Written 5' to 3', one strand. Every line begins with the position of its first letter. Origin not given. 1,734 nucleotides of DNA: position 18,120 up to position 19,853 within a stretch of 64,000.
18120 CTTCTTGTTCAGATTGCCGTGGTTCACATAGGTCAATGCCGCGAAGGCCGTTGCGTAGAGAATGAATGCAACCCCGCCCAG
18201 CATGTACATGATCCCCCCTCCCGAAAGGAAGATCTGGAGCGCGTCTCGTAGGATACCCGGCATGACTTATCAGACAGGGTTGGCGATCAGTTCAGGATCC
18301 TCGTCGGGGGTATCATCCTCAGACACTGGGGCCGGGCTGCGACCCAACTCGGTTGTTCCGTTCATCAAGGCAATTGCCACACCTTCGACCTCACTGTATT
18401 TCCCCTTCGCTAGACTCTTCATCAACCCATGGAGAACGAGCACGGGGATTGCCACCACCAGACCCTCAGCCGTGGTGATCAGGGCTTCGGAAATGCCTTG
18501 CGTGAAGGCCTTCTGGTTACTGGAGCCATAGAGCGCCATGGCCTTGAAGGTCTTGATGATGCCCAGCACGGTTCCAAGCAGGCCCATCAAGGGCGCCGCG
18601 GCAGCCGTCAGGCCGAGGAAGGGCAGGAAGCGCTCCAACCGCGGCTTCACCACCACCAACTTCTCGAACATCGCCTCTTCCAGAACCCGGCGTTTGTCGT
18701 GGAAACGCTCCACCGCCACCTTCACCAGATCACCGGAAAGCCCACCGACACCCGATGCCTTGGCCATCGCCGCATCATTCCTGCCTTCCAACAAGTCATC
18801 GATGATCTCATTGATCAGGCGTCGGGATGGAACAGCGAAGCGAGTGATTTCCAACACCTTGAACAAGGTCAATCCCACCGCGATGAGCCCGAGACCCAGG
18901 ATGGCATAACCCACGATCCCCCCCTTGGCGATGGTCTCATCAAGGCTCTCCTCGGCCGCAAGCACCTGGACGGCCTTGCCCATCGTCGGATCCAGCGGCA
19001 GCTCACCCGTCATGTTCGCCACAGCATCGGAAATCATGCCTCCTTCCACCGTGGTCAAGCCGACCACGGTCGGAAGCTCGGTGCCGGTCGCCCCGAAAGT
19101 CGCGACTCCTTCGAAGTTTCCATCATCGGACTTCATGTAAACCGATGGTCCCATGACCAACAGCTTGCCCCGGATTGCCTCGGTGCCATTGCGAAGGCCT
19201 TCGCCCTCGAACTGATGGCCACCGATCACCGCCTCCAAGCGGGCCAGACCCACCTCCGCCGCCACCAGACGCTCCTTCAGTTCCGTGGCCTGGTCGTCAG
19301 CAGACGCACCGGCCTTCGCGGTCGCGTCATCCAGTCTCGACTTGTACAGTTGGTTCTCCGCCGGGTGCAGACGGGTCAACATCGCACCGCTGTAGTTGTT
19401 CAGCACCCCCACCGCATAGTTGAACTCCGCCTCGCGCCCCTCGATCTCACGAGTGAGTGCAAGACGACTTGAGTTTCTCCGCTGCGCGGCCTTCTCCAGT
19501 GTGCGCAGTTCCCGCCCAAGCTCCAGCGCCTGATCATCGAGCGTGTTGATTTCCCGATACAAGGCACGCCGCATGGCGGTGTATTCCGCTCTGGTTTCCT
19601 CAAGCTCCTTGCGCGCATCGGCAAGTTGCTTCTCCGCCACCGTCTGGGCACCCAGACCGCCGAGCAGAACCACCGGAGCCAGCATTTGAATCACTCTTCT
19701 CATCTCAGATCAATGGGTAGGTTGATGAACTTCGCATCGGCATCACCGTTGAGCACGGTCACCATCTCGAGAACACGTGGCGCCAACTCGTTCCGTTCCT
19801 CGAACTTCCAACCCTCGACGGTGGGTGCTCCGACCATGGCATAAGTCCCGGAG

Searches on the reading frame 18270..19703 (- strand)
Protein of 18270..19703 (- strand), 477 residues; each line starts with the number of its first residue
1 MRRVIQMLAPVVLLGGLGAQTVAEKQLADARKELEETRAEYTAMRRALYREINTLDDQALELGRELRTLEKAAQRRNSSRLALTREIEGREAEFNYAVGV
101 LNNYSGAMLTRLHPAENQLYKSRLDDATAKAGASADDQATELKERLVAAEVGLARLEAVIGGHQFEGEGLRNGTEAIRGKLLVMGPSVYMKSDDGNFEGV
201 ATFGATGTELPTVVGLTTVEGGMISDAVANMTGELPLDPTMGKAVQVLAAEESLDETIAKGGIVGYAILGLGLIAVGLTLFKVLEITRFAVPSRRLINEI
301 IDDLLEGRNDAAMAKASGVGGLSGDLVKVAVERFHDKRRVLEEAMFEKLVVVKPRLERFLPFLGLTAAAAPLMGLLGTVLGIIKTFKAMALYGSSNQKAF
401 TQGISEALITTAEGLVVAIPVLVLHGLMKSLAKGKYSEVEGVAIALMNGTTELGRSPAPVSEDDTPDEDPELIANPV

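Call 25: search_protein_families(library=pfam, proteins=[window:18270-19703:-], max_evalue=0.0001)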
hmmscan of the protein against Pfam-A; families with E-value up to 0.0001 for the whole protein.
window:18270-19703:- (477 aa): 1 family
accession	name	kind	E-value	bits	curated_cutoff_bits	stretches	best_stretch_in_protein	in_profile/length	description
PF01618.21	MotA_ExbB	-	9.4e-27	93.7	22.9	1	336-438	22-124/127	MotA/TolQ/ExbB proton channel family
